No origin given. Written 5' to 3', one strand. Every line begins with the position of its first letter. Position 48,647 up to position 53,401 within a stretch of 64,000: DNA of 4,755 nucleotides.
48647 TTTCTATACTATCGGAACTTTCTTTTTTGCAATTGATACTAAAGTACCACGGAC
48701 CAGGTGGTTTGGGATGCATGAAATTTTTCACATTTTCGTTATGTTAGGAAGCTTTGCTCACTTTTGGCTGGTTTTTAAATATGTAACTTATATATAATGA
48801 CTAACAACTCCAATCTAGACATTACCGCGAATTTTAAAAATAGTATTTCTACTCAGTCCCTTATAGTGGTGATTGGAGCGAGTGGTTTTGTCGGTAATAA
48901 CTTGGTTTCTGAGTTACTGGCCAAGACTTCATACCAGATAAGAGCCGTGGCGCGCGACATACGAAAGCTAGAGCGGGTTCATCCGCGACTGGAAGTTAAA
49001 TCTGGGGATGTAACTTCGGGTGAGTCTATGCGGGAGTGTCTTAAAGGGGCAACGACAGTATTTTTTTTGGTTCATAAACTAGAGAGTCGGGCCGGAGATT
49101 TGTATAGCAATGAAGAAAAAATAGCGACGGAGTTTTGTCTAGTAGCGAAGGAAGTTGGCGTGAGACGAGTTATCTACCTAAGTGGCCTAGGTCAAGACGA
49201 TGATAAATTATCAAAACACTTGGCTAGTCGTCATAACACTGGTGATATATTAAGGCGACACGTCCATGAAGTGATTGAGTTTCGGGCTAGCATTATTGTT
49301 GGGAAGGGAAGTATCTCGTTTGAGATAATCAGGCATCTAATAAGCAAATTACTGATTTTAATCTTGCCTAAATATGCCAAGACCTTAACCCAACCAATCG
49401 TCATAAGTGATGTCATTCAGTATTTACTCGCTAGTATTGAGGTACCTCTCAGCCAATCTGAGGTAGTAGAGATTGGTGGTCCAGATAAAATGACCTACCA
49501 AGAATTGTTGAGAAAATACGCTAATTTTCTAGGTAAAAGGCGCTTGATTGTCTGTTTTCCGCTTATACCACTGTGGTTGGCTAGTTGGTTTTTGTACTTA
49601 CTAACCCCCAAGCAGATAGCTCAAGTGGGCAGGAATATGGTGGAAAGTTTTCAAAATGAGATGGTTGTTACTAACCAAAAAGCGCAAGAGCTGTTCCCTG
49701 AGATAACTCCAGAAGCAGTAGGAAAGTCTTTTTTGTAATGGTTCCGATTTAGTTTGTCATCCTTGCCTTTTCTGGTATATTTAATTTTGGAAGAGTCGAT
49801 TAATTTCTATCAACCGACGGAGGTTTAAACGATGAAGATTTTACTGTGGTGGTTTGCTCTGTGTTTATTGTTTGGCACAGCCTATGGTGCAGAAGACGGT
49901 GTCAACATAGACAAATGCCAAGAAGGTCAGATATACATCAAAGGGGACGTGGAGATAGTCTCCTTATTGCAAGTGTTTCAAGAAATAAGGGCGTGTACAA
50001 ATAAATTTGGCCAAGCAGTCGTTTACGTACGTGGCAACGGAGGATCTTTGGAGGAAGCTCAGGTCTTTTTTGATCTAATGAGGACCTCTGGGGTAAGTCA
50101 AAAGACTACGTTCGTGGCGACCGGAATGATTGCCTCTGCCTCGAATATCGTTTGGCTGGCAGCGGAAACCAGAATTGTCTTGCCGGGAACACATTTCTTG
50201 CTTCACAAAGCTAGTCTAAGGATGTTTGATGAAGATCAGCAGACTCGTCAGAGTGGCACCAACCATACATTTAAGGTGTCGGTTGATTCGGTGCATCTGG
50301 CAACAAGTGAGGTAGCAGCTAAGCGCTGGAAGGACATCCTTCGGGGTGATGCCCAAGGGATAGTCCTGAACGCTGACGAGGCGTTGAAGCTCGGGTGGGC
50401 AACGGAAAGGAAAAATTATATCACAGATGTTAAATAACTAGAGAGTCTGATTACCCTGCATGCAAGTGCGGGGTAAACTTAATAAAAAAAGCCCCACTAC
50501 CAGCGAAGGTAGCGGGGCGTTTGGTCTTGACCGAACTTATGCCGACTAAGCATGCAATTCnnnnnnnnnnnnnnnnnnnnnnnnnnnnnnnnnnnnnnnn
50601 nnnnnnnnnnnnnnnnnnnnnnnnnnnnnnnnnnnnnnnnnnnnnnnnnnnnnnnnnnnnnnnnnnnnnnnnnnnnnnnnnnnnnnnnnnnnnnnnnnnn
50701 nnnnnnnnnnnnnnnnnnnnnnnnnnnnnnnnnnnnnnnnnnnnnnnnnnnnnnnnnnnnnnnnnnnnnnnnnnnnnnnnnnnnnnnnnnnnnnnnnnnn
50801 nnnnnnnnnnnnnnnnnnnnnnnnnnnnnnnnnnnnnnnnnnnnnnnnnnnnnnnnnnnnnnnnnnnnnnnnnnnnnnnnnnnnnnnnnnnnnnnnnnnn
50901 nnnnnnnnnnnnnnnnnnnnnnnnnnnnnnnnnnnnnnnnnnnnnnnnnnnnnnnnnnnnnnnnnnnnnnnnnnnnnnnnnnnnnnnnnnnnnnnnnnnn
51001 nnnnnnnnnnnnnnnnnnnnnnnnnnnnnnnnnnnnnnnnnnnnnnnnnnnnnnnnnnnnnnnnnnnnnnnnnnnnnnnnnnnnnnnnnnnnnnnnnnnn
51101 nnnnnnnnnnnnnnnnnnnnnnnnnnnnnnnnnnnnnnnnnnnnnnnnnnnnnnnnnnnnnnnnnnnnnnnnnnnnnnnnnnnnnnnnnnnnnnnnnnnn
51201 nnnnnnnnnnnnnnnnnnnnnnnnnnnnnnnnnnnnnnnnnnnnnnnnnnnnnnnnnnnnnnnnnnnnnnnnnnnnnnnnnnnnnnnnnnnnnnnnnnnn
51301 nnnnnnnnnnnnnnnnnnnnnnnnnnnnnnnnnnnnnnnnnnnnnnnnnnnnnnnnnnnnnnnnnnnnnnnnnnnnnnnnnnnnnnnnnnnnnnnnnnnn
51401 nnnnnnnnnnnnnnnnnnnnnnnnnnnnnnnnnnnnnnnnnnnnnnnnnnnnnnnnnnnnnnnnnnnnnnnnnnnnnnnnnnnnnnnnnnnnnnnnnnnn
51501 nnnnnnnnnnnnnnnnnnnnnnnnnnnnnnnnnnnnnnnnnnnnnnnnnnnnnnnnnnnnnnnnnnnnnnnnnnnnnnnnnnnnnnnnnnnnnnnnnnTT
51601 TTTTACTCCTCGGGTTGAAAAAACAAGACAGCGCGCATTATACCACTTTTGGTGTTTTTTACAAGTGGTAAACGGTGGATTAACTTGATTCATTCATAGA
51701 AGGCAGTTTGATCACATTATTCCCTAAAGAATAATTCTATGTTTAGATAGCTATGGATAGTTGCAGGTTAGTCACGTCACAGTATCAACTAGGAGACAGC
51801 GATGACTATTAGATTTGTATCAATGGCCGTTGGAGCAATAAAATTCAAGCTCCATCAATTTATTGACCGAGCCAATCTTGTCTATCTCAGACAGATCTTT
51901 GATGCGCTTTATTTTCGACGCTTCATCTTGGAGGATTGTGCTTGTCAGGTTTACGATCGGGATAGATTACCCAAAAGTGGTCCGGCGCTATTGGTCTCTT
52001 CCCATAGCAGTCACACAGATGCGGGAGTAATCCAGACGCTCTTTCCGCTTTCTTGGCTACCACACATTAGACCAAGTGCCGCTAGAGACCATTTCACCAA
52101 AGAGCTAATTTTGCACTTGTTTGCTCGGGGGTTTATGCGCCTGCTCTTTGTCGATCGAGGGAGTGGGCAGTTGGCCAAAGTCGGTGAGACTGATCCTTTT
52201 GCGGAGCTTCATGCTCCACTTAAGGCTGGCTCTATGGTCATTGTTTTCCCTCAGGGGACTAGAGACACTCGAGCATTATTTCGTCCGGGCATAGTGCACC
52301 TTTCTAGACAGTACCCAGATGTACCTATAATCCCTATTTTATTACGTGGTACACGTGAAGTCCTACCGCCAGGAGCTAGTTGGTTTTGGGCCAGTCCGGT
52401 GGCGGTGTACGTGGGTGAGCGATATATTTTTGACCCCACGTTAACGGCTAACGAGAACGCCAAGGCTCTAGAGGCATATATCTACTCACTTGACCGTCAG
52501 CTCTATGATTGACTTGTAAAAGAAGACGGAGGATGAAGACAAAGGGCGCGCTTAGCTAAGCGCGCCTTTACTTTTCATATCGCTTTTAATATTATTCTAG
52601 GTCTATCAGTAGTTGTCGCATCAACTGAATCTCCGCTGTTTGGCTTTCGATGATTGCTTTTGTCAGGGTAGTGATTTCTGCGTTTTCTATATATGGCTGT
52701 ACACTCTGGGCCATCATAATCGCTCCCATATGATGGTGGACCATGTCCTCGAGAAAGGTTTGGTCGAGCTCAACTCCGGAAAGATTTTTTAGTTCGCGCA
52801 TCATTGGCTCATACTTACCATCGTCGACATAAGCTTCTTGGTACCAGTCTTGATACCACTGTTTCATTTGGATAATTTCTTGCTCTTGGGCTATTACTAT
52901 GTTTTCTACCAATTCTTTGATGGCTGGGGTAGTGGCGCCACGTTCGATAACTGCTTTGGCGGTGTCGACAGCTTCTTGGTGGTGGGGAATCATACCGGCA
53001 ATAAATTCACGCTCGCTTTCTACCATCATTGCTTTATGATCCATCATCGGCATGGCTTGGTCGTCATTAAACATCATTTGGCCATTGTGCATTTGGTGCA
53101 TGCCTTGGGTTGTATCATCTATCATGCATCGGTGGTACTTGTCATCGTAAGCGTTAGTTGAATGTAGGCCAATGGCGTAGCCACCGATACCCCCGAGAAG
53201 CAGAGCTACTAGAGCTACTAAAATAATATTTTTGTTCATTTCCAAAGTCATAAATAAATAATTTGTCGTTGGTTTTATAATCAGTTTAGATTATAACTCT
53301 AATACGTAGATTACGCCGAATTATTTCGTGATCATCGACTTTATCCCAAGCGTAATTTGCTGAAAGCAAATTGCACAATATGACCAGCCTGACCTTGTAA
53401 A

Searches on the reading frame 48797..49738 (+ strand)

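Call 17: search_protein_families(library=pfam, proteins=[window:48797-49738:+], max_evalue=0.001)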
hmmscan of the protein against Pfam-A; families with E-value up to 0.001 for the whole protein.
window:48797-49738:+ (313 aa): 5 families
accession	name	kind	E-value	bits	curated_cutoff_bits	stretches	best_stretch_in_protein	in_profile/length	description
PF13460.12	NAD_binding_10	-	1.4e-17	64.6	27.2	1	27-154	1-123/184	NAD(P)H-binding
PF05368.20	NmrA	-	1.7e-13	51.3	27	1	20-141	2-117/298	NmrA-like family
PF01370.27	Epimerase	-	3.1e-09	37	20.9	1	23-129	1-114/240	NAD dependent epimerase/dehydratase family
PF01073.25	3Beta_HSD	-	1.3e-07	31.4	22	1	24-131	1-117/280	3-beta hydroxysteroid dehydrogenase/isomerase family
PF01488.26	Shikimate_DH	-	0.00063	20.3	24.3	0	19-89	11-80/138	Shikimate / quinate 5-dehydrogenase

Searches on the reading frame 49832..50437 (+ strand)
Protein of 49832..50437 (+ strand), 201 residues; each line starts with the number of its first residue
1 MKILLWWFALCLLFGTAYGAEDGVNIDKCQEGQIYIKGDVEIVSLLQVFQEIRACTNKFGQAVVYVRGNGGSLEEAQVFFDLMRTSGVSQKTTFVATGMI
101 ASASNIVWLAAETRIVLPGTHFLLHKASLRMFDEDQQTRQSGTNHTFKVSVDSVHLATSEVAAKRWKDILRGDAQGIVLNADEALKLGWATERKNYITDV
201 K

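Call 17: search_protein_families(library=pfam, proteins=[window:49832-50437:+], max_evalue=0.001)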
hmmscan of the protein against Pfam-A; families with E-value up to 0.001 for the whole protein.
window:49832-50437:+ (201 aa): 1 family
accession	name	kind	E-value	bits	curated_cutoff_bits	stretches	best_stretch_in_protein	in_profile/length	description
PF00574.28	CLP_protease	-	4.5e-09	36.9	20.2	1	33-189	18-174/182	Clp protease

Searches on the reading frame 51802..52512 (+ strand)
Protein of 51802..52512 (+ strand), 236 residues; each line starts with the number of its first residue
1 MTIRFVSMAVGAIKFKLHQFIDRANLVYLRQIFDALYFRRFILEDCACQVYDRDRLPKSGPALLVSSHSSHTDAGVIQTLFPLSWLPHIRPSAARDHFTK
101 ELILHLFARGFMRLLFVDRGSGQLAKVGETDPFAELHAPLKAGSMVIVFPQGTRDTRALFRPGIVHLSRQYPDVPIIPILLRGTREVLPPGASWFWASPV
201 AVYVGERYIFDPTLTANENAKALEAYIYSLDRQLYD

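Call 17: search_protein_families(library=pfam, proteins=[window:51802-52512:+], max_evalue=0.001)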
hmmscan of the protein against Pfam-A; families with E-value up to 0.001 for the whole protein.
window:51802-52512:+ (236 aa): 1 family
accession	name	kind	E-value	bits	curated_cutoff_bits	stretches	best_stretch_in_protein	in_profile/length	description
PF01553.26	Acyltransferase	-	4.9e-13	49.5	23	1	49-180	3-130/132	Acyltransferase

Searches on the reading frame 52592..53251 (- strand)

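Call 17: search_protein_families(library=pfam, proteins=[window:52592-53251:-], max_evalue=0.001)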
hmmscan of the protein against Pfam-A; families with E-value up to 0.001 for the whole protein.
window:52592-53251:- (219 aa): 2 families
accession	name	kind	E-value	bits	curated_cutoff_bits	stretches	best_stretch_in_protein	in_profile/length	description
PF03713.19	DUF305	-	4.1e-41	141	27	2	81-215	2-151/151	Domain of unknown function (DUF305)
PF13628.12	DUF4142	-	8.1e-08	33.1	27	1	148-199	72-123/138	Domain of unknown function (DUF4142)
